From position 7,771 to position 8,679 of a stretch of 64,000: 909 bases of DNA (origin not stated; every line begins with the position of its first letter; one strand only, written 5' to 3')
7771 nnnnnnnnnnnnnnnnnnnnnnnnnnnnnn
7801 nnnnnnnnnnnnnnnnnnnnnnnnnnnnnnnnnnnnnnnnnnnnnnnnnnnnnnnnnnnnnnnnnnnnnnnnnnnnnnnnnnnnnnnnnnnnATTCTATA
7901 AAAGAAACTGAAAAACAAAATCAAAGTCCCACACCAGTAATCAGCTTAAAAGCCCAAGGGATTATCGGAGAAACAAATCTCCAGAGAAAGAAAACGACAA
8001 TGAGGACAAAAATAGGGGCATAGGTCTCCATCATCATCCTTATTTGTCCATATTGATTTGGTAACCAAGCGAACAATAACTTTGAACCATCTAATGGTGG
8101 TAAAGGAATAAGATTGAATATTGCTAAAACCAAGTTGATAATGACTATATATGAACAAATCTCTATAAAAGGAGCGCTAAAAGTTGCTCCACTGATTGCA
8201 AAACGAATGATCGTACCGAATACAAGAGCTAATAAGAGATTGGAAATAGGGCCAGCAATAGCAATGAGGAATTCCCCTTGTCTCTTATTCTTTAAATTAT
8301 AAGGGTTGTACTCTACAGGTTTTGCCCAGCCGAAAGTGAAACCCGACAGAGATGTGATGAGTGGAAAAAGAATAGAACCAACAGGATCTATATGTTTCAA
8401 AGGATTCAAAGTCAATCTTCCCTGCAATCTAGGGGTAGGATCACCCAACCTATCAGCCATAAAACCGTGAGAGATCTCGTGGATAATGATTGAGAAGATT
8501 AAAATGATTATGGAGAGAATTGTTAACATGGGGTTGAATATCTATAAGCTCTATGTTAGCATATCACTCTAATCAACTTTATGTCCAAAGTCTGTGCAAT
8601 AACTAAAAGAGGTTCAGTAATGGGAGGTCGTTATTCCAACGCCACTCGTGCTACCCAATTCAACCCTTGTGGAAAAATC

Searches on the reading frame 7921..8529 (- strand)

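Call 84: search_protein_families(library=ncbifam, proteins=[window:7921-8529:-], max_evalue=0.1)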
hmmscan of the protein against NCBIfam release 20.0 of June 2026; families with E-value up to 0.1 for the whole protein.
window:7921-8529:- (202 aa): 4 families
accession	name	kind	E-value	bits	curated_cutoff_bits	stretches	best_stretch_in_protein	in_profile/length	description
NF041824.1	daptide_HExxH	equivalog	8.9e-07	28.4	300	1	77-158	211-286/379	daptide biosynthesis intramembrane metalloprotease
TIGR00054.1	TIGR00054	equivalog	6.9e-05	21.9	147.55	1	121-162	345-386/421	RIP metalloprotease RseP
NF008046.0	PRK10779.1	equivalog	0.00055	19.1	477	1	114-155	367-410/450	sigma E protease regulator RseP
NF041501.1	cola_mem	domain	0.027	13.5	150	1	123-155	227-258/312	FGLLP motif-containing membrane protein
